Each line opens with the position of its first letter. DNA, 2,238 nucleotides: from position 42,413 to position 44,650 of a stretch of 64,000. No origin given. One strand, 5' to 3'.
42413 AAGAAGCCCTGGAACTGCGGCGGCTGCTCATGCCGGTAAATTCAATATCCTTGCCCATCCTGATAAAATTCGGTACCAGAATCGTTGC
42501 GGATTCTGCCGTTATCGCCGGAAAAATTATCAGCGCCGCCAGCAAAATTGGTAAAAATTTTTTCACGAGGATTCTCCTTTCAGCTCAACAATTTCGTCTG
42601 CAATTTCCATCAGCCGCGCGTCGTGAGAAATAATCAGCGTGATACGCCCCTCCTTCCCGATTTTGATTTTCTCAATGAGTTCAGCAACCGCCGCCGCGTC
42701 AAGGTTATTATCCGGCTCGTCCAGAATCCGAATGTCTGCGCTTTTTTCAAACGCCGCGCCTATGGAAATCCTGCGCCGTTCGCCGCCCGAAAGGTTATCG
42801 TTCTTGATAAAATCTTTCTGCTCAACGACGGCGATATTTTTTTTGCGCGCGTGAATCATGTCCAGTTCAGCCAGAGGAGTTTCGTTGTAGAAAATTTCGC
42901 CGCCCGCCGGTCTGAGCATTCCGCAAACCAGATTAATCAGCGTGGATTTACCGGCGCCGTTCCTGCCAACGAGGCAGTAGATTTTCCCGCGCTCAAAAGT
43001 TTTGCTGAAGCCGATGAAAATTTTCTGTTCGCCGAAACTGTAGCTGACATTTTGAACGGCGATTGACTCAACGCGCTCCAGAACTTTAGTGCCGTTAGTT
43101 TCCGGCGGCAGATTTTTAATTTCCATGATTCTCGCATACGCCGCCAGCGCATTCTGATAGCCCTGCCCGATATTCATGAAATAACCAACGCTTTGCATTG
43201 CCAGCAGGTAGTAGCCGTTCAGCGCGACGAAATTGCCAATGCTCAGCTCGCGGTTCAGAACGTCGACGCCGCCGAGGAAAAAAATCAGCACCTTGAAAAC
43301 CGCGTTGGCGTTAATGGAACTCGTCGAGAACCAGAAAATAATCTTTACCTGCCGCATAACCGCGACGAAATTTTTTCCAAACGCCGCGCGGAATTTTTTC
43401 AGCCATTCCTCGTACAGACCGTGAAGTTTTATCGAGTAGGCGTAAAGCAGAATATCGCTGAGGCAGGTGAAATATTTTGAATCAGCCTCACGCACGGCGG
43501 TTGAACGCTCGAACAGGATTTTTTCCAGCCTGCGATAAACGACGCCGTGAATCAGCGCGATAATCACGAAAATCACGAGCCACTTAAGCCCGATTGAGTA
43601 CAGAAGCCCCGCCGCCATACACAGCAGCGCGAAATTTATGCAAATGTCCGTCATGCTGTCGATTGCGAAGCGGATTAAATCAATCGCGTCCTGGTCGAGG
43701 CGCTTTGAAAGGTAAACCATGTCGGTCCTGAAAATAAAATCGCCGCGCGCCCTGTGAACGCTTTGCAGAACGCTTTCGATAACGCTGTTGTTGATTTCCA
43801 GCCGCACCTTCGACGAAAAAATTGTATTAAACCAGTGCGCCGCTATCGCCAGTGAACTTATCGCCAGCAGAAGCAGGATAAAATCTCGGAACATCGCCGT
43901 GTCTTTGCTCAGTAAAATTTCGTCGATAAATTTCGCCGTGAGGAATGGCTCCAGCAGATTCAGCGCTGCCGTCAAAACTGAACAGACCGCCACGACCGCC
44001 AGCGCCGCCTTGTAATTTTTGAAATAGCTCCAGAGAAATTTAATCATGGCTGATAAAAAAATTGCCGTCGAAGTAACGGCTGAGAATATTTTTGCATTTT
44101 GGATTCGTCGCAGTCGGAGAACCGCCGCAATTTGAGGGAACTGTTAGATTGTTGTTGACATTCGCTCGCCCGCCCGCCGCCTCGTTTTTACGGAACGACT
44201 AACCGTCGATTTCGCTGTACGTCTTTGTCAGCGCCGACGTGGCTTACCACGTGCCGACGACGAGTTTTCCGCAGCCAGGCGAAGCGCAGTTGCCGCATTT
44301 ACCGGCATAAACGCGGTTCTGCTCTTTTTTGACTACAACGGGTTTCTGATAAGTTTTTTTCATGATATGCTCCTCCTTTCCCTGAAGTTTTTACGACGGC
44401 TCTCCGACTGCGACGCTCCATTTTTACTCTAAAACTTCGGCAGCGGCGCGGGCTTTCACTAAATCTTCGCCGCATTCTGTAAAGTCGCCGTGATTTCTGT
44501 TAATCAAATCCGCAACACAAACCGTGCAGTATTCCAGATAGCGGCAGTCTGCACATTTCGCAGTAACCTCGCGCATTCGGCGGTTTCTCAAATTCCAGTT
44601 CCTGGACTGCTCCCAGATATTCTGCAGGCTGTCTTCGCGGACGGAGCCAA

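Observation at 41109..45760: Radical-SAM/SPASM RiPP cluster with a dedicated ABC exporter and three paralogous secreted proteins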

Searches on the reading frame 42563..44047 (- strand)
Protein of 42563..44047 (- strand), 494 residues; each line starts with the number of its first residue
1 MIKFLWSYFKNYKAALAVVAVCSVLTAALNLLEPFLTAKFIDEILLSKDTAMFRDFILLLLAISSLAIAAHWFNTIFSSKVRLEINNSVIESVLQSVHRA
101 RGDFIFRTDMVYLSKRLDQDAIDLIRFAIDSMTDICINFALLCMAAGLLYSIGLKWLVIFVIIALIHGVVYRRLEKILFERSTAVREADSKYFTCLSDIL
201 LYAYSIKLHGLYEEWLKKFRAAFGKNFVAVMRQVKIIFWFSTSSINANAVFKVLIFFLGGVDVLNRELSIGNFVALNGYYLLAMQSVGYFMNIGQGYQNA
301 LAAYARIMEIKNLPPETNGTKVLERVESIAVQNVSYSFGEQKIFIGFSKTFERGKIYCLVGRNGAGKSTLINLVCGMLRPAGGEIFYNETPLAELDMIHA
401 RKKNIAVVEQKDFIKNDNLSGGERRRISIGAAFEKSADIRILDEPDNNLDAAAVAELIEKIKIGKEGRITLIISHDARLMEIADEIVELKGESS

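Call 3: search_protein_families(library=ncbifam, proteins=[window:42563-44047:-], max_evalue=0.01)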
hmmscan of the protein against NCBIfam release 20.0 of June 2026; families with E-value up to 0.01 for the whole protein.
window:42563-44047:- (494 aa): 189 families (the best 25 are shown)
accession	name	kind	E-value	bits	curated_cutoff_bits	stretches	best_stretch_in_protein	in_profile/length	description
NF045998.1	cleave_ABC_plasm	equivalog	1.3e-39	136.1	500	2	6-414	146-553/673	Mbov_0121 family peptidase domain-containing ABC transporter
TIGR02857.1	CydD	equivalog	3.1e-36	125.4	435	2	299-415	292-408/529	thiol reductant ABC exporter subunit CydD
TIGR02203.1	MsbA_lipidA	equivalog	8.3e-36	123.6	602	2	4-418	4-422/572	lipid A export permease/ATP-binding protein MsbA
TIGR03796.1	NHLM_micro_ABC1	equivalog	1.6e-35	122.5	853.3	2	2-411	142-561/710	NHLP family bacteriocin export ABC transporter peptidase/permease/ATPase subunit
NF000355.4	ribo_prot_ABC_F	equivalog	5.1e-34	118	380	2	329-491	3-189/499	ribosomal protection-like ABC-F family protein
TIGR02204.1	MsbA_rel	hypoth_equivalog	1e-29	103.7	780.4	2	3-412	7-423/576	ABC transporter, permease/ATP-binding protein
TIGR03797.1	NHLM_micro_ABC2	equivalog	4.7e-29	101.4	709.4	1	4-411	126-535/686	NHLP bacteriocin export ABC transporter permease/ATPase subunit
TIGR03375.1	type_I_sec_LssB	subfamily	2.4e-28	98.8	693.1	2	138-411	273-549/696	type I secretion system permease/ATPase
TIGR02868.1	CydC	equivalog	3.3e-28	98.6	329.05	2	115-411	114-417/530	thiol reductant ABC exporter subunit CydC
TIGR00958.1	3a01208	subfamily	3.9e-28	98.1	874.6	2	5-411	152-563/711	antigen peptide transporter 2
NF008364.0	PRK11160.1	equivalog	3.2e-27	95.3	630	2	135-417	145-428/575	heme ABC transporter ATP-binding protein/permease CydC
TIGR01846.1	type_I_sec_HlyB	subfamily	2.4e-26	92.2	725.55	2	9-414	134-542/694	type I secretion system permease/ATPase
NF010178.0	PRK13657.1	equivalog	2.2e-25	89.2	733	2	7-413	12-419/588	glucan ABC transporter ATP-binding protein/ permease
NF052233.1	CphA_assoc_ABC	equivalog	1.5e-24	86.4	880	2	5-414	175-593/766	cyanophycin metabolism-associated ABC transporter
TIGR01842.1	type_I_sec_PrtD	subfamily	1.7e-24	86.3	510.15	2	11-393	3-383/544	type I secretion system permease/ATPase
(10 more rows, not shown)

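Call 4: search_protein_families(library=pfam, proteins=[window:42563-44047:-], max_evalue=0.01)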
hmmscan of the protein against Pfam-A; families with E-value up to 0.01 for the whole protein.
window:42563-44047:- (494 aa): 8 families
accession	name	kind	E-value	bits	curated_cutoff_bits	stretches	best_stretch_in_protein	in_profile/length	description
PF00005.33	ABC_tran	-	9.9e-22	78.5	25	2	348-416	5-72/137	ABC transporter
PF00664.28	ABC_membrane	-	1.3e-10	41.8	28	1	17-286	2-273/274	ABC transporter transmembrane region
PF02463.25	SMC_N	-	2.5e-09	37.3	40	1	395-490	113-212/220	RecF/RecN/SMC N terminal domain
PF13304.12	AAA_21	-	6.5e-08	33.4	27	0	413-479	232-302/304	AAA domain, putative AbiEii toxin, Type IV TA system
PF03193.22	RsgA_GTPase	-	7.2e-05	23.1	30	1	319-379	72-131/174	RsgA GTPase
PF13555.12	AAA_29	-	0.00024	21.2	27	1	351-389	19-56/61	P-loop containing region of AAA domain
PF13175.12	AAA_15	-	0.0011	19.1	32.1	1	356-452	25-92/374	AAA ATPase domain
PF13476.12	AAA_23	-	0.0015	19.6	27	1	337-377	9-42/201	AAA domain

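Call 68: search_solved_structures(query=window:42563-44047:-, max_evalue=1e-10, show_alignments=1)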
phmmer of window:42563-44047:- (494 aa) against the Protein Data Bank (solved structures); distinct sequences matched with E-value up to 1e-10: 262 (the best 60 are shown).
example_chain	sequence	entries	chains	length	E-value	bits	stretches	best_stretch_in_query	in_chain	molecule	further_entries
6ha8_V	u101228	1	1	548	3.1e-30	108.9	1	327-486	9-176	Nucleotide-binding protein ExpZ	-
4fin_A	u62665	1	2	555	7.2e-24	87.9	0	415-489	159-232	EttA (YjjK) ABCF family protein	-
3j5s_D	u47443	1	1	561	7.6e-24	87.9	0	415-489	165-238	Energy-dependent translational throttle A (EttA)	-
9nl5_E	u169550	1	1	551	3.3e-23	85.7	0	329-404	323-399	EttA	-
9nlb_E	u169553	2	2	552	3.4e-23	85.7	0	329-404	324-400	Energy-dependent translational throttle protein EttA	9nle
6fn1_A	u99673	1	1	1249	4e-23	85.5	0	253-411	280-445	Human-mouse chimeric ABCB1 (ABCBHM)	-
8zpx_B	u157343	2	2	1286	4.4e-23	85.4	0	290-412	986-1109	ABC transporter B family member 1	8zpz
6fn4_A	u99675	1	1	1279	4.6e-23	85.3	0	253-411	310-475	Apo form of Human-mouse chimeric ABCB1 (ABCB1HM) in complex with Antigen binding fragment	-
9juj_A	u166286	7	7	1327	6e-23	84.9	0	290-412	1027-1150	ABC transporter B family member 1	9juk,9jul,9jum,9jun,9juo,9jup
4f4c_A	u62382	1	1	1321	1.1e-22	84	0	329-413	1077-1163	Multidrug resistance protein pgp-1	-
6ujw_A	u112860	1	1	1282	1.4e-22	83.7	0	253-411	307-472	ATP-dependent translocase ABCB1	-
8zq4_B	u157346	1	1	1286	1.9e-22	83.3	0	290-412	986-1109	ABC transporter B family member 1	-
6ujt_A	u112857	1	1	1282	2e-22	83.2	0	251-411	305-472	ATP-dependent translocase ABCB1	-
6q81_A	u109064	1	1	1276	2e-22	83.2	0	253-411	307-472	P-glycoprotein (ABCB1)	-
4m2s_A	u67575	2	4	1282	2e-22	83.2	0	253-411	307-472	Multidrug resistance protein 1A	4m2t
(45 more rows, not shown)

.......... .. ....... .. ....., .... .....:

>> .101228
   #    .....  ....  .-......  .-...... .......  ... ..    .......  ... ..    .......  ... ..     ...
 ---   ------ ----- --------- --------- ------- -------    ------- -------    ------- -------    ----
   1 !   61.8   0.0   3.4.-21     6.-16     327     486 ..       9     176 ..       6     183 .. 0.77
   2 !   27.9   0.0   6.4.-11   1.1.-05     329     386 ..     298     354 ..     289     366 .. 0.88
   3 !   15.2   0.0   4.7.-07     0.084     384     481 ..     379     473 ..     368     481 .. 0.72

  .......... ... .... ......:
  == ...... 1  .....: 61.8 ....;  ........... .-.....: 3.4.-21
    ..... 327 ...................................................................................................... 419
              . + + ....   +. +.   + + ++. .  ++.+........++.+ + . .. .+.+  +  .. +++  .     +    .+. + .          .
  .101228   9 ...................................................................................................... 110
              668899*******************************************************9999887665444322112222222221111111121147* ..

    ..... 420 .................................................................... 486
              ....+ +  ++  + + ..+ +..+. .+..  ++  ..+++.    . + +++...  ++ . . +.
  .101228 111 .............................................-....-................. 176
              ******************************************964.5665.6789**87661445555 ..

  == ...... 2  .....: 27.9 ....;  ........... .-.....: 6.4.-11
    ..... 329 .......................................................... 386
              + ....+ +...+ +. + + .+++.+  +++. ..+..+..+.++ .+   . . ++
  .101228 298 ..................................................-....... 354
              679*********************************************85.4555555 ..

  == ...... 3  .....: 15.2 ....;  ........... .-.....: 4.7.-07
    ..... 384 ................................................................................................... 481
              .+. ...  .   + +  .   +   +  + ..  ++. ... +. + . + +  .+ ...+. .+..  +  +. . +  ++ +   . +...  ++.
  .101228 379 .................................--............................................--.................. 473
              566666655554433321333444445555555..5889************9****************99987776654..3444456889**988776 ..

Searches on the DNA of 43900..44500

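Call 46: search_rna_families(source=window, start=43900, end=44500, threshold=evalue, max_evalue=1)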
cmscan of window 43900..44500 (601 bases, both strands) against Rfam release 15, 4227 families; matches with E-value up to 1: 0.
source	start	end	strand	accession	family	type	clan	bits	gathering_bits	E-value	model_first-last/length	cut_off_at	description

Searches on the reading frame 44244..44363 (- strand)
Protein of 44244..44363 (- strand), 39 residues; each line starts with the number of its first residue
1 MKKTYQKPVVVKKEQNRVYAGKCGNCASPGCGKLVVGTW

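Call 3: search_protein_families(library=ncbifam, proteins=[window:44244-44363:-], max_evalue=0.01)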
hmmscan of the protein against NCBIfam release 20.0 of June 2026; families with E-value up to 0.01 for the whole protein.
window:44244-44363:- (39 aa): 0 families

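Call 4: search_protein_families(library=pfam, proteins=[window:44244-44363:-], max_evalue=0.01)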
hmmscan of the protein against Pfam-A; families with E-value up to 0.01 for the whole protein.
window:44244-44363:- (39 aa): 0 families

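Call 85: list_cluster_members(proteins=[window:44247-44363:-, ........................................, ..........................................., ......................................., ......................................, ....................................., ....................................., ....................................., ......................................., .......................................])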
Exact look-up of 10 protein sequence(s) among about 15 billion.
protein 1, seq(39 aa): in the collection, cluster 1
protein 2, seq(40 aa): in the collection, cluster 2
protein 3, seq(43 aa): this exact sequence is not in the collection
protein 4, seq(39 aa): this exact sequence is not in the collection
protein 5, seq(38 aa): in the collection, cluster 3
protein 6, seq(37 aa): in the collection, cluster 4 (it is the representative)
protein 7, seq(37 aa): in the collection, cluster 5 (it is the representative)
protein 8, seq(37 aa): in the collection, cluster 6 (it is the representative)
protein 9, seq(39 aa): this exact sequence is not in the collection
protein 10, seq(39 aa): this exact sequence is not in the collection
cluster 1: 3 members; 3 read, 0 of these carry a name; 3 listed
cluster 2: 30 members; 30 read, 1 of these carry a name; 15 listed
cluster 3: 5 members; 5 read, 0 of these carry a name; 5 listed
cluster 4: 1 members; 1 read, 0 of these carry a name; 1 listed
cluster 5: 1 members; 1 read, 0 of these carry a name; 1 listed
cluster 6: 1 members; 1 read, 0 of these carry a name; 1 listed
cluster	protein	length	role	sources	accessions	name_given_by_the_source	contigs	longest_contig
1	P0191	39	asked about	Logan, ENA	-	-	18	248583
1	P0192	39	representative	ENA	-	-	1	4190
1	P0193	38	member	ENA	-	-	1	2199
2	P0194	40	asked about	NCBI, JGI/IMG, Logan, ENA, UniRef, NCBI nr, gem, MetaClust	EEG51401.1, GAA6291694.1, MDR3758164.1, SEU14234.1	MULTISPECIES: hypothetical protein [Enterocloster] | Uncharacterized protein n=2 Tax=Enterocloster TaxID=2719313 RepID=A0A1I0JTT7_9FIRM | status=active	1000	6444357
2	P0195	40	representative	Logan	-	-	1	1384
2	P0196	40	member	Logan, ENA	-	-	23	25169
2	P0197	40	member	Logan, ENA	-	-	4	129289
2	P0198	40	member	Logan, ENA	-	-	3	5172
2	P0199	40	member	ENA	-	-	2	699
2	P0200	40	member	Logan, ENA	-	-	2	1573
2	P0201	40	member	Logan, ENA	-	-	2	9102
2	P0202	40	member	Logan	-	-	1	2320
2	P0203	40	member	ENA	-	-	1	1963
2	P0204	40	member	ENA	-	-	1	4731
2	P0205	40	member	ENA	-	-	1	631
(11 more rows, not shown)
